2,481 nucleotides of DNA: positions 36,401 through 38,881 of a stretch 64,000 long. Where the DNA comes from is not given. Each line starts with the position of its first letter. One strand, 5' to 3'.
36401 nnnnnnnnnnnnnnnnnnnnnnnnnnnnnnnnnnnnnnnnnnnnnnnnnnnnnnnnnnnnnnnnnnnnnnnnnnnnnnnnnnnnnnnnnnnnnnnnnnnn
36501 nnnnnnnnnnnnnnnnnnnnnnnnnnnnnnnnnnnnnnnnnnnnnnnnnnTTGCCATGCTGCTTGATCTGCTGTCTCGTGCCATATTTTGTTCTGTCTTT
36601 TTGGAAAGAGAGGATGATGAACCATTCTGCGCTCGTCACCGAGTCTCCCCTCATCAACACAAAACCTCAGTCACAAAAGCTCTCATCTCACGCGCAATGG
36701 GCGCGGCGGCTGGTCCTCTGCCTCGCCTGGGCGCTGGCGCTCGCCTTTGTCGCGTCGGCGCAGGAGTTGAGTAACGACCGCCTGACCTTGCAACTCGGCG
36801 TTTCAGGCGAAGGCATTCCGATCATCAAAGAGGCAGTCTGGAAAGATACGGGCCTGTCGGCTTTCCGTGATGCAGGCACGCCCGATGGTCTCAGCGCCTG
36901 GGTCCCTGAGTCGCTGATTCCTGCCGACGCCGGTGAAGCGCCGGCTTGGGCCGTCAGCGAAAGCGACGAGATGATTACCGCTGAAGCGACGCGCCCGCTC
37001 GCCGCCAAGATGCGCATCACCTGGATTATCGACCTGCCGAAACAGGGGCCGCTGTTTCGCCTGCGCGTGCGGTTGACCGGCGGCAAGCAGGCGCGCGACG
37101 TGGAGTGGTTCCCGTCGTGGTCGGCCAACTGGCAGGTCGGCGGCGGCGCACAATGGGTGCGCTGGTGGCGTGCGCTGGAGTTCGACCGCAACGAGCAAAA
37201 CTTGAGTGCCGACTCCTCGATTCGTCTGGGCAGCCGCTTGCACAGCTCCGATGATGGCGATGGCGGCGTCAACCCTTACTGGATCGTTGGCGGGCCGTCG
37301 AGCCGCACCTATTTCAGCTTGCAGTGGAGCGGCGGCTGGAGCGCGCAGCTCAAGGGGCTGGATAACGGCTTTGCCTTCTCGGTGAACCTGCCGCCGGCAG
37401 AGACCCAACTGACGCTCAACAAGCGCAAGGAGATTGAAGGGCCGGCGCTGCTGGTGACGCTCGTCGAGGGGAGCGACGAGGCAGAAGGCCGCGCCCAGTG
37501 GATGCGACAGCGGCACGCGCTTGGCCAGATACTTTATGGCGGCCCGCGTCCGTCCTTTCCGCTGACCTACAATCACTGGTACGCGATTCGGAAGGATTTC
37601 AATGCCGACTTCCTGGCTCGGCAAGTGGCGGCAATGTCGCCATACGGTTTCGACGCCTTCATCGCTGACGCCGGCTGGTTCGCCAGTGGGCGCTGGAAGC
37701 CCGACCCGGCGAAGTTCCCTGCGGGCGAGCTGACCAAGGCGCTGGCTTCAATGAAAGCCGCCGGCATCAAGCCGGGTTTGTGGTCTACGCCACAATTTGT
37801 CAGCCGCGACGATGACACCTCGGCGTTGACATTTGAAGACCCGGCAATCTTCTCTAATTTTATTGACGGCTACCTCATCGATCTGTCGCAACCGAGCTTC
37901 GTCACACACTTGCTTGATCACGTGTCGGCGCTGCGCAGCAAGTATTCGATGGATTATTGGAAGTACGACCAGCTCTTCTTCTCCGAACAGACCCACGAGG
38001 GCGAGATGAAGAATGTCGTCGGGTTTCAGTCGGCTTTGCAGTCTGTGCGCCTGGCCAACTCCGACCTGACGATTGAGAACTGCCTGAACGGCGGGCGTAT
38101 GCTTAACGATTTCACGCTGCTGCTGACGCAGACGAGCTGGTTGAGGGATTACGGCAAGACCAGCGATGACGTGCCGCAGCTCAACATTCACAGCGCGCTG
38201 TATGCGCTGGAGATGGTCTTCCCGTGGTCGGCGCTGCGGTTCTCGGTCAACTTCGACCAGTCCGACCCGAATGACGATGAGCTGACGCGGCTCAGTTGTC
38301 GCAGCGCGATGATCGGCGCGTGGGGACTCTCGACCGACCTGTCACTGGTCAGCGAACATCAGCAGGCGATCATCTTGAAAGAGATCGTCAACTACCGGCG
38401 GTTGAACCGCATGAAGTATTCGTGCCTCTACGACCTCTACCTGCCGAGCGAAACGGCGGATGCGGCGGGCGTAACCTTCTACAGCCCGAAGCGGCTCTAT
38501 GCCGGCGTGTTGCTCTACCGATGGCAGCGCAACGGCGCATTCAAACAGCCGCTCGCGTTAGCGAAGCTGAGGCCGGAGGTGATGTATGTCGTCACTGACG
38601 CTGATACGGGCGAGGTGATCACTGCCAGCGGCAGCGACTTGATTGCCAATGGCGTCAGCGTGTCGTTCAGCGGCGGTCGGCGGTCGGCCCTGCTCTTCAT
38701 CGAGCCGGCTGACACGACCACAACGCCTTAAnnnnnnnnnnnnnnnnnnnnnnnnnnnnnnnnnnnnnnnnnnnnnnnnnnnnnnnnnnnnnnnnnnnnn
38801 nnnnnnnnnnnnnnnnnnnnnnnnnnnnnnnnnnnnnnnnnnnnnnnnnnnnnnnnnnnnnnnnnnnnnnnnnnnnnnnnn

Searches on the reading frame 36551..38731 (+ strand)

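Call 24: search_protein_families(library=pfam, proteins=[window:36551-38731:+], max_evalue=0.00001)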
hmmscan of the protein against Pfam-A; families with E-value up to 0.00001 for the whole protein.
window:36551-38731:+ (726 aa): 1 family
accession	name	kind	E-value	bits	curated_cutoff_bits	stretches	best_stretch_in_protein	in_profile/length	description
PF02065.24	Melibiase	-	3.9e-16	59.4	27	1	337-620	42-342/347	Melibiase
